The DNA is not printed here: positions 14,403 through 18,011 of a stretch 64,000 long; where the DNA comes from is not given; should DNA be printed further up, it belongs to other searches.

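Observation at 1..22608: CIS-accessory operon (cap + AAA ATPase + PAAR) with no tail genes in the window but a set of unknown envelope proteins: candidate new injection or secretion apparatus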

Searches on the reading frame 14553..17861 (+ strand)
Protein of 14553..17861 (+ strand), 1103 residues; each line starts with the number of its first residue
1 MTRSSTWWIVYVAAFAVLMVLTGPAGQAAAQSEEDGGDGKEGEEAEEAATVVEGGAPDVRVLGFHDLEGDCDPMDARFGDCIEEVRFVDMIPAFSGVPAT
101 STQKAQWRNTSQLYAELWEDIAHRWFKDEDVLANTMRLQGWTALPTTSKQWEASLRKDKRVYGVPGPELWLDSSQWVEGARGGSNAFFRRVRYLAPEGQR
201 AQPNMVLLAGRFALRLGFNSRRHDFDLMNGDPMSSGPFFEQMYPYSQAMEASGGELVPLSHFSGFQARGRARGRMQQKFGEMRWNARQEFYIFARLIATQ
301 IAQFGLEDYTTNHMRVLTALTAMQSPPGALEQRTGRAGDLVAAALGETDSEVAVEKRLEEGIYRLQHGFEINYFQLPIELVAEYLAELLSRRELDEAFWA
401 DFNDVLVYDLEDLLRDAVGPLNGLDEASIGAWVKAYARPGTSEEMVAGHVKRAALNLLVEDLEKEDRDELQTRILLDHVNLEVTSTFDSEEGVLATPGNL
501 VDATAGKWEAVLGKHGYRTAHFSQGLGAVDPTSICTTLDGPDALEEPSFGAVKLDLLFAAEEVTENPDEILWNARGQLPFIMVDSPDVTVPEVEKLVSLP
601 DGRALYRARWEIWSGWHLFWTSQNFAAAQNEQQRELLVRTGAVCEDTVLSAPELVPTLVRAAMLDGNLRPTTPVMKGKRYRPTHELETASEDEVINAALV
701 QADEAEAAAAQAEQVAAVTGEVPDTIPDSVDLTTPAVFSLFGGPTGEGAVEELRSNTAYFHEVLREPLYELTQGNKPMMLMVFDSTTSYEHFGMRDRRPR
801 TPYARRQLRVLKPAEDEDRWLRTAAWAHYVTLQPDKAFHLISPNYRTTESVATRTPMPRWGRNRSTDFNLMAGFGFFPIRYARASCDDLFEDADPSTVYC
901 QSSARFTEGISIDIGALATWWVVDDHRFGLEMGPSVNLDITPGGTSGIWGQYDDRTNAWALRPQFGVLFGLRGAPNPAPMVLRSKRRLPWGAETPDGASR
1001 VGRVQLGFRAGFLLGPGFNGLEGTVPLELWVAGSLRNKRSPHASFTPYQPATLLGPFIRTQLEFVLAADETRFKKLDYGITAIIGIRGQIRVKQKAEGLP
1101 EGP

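Call 5: search_protein_families(library=pfam, proteins=[window:14553-17861:+], max_evalue=0.01)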
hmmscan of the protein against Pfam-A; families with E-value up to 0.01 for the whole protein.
window:14553-17861:+ (1103 aa): 0 families

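Call 6: search_protein_families(library=pfam, proteins=[window:14553-17861:+], max_evalue=10)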
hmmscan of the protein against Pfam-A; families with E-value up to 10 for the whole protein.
window:14553-17861:+ (1103 aa): 1 family
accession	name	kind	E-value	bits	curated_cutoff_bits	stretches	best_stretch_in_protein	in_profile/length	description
PF04538.17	BEX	-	0.34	12.1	26.1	1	31-133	5-73/106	Brain expressed X-linked like family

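Call 7: search_protein_families(library=ncbifam, proteins=[window:14553-17861:+], max_evalue=1)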
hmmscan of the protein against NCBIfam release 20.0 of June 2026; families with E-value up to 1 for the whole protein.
window:14553-17861:+ (1103 aa): 0 families

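Call 37: find_homologous_proteins(query=window:14553-17861:+, max_evalue=0.001)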
Query window:14553-17861:+ (1103 aa): 25 proteins with E <= 0.001 among 8000 candidates.
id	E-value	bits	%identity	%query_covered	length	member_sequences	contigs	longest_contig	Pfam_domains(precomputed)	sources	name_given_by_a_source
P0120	0.0e+0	2548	100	100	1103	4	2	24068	-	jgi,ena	-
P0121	0.0e+0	2229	87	100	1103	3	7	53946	-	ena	-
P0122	0.0e+0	1682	66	100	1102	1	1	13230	-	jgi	-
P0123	0.0e+0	1514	62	98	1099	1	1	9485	-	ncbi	-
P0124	0.0e+0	1504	62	95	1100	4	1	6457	-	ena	-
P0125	0.0e+0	1193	54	95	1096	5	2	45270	-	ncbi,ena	-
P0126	0.0e+0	1145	52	93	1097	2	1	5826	-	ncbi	-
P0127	7.6e-273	926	59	62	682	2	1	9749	-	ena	-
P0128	5.1e-226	771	40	96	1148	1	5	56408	-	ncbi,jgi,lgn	jgi:hypothetical protein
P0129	3.1e-225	769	39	95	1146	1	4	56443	-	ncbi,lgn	-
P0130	1.0e-205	704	37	96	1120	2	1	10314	-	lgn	-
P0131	4.8e-205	702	37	97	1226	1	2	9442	-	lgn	-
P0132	4.9e-205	702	38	96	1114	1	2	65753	-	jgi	-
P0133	6.3e-202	691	35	94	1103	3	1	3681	-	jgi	-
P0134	9.0e-201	688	38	94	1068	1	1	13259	-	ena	-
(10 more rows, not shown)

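Call 55: predict_structure(alignment_id=A3)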
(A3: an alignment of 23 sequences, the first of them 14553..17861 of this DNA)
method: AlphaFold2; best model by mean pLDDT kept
length: 1103 residues; sequences in the alignment: 23
mean_pLDDT: 73.7   pTM: 0.71
mean pLDDT of the five models: 73.7, 71.4, 70.8, 70.5, 70.1
residues with pLDDT >= 90: 239; 70-90: 482; 50-70: 186; < 50: 196
segments of 3 or more residues with pLDDT < 50: 1-54, 244-249, 265-272, 337-367, 526-528, 678-691, 693-701, 718-749, 849-856, 979-987, 1094-1103
pLDDT, mean of each block of 10 residues (from residue 1): 37 44 30 28 32 64 91 84 93 82 89 82 73 78 75 59 77 85 75 77 87 62 74 63 49 58 49 70 89 81 74 85 86 52 35 41 41 86 87 84 89 87 88 89 88 90 82 87 87 88 89 84 60 78 86 95 89 91 91 94 95 92 69 80 93 95 88 63 43 47 50 49 38 35 40 84 85 75 91 67 88 86 92 68 67 51 76 92 81 59 86 92 70 94 77 66 93 71 47 57 84 86 94 69 61 91 82 81 94 50 37
secondary structure, 60 per line:
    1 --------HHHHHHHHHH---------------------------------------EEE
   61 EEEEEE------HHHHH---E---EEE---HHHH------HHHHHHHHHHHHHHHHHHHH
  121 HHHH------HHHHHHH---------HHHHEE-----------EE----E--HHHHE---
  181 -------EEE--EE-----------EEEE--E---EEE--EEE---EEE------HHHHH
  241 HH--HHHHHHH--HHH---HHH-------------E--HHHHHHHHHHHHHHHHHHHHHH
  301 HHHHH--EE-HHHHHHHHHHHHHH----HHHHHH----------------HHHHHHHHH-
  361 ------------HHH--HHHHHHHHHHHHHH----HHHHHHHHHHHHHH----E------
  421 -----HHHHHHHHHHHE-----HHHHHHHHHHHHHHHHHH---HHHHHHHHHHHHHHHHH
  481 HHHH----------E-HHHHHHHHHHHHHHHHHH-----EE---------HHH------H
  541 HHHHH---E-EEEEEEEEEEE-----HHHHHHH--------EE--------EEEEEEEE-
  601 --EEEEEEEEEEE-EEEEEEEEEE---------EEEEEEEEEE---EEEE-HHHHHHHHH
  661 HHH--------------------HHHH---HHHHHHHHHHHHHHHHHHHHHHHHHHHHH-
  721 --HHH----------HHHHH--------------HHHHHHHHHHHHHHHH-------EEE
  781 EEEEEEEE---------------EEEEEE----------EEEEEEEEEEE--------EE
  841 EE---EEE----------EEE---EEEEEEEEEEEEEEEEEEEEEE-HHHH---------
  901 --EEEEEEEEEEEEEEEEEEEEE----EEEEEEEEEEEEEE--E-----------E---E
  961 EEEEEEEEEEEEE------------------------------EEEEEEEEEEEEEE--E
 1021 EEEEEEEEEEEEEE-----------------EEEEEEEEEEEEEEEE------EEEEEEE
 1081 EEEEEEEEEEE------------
elements in order (helices of 4 or more, strands of 3 or more residues): H9-18 E58-66 H73-77 E85-87 H91-94 H101-124 H131-137 H147-150 H173-176 E188-190 E206-209 E216-218 E221-223 E227-229 H236-242 H245-251 H279-305 H311-324 H329-334 H351-359 H378-391 H396-409 H426-436 H443-460 H464-484 H497-514 H540-545 E551-561 H567-573 E592-599 E603-613 E615-624 E634-643 E647-650 H652-663 H684-687 H691-719 H736-740 H755-770 E778-788 E804-809 E820-830 E839-842 E846-848 E859-861 E865-886 H888-891 E903-923 E928-941 E960-973 E1004-1017 E1020-1034 E1052-1067 E1074-1091

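Call 58: fold_search(model_id=the predicted structure, library=pdb)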
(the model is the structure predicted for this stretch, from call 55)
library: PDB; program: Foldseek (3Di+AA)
matches with E <= 10: 579; with E <= 0.001: 0
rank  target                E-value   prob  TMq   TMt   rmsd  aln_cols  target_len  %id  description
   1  1p4t                  1.8e-03  1.00  0.10  0.52   7.6       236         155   11  Crystal structure of Neisserial surface protein A (NspA) (released 2003-07-22)
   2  3qra                  3.2e-03  0.98  0.08  0.36   9.2       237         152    8  The crystal structure of Ail, the attachment invasion locus protein of Yersinia pestis (released 2011-11-23)
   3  3pf1_A                6.3e-03  0.28  0.07  0.13  26.9       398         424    8  E. coli FadL Asp348Ala mutant (released 2011-05-25)
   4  9fzd_A                8.3e-03  0.97  0.09  0.37  11.4       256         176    8  Structure of OmpA-long in complex with nanobody Nb39 (released 2024-07-17)
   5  2x55                  9.6e-03  0.99  0.12  0.35  13.3       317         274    8  Yersinia Pestis Plasminogen Activator Pla (Native) (released 2010-07-28)
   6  1k24                  9.6e-03  0.89  0.10  0.31   9.6       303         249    7  Crystal Structure of the OpcA Outer Membrane Adhesin/Invasin from Neisseria meningitidis (released 2002-03-27)
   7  2vdf                  1.1e-02  1.00  0.12  0.46  10.7       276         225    8  Structure of the OpcA adhesion from Neisseria meningitidis determined by crystallization from the cubic mesophase (released 2007-10-23)
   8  9a34_MODEL_1_A        1.4e-02  0.99  0.12  0.31   9.6       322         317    7  Model of E. coli OmpT by in-cell photo-crosslinking MS and deep learning (released 2023-02-24)
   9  9fzc_A                1.4e-02  0.98  0.10  0.41   8.6       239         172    8  Structure of OmpA-short in complex with nanobody Nb01 (released 2024-07-17)
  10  9lk4_O                1.5e-02  0.91  0.08  0.32  17.1       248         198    9  Cryo-EM structure of Lhcb4.1-C2S2 PSII-LHCII supercomplex from Arabidopsis thaliana (released 2025-06-18)
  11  9nh2_A                1.6e-02  0.99  0.12  0.42   8.9       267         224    8  In situ cryo-EM structure of porin III of the Legionella Dot/Icm T4SS machine (released 2025-09-17)
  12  2x56                  1.6e-02  0.96  0.10  0.31  15.9       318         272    9  Yersinia Pestis Plasminogen Activator Pla (Native) (released 2010-07-28)
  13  2r88_A                1.7e-02  0.30  0.08  0.15  19.4       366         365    5  Crystal structure of the long-chain fatty acid transporter FadL mutant delta S3 kink (released 2008-09-23)
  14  9nh1_C                1.9e-02  0.93  0.11  0.34  12.1       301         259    8  In situ cryo-EM structure of porin I of the Legionella Dot/Icm T4SS machine (released 2025-09-17)
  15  6q15_A                2.3e-02  0.66  0.08  0.15  15.8       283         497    7  Structure of the Salmonella SPI-1 injectisome needle complex (released 2019-10-23)
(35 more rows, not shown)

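Call 96: search_protein_families(library=padloc, proteins=[window:14553-17861:+], max_evalue=0.001)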
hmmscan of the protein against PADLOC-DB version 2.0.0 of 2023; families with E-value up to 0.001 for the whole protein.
window:14553-17861:+ (1103 aa): 0 families
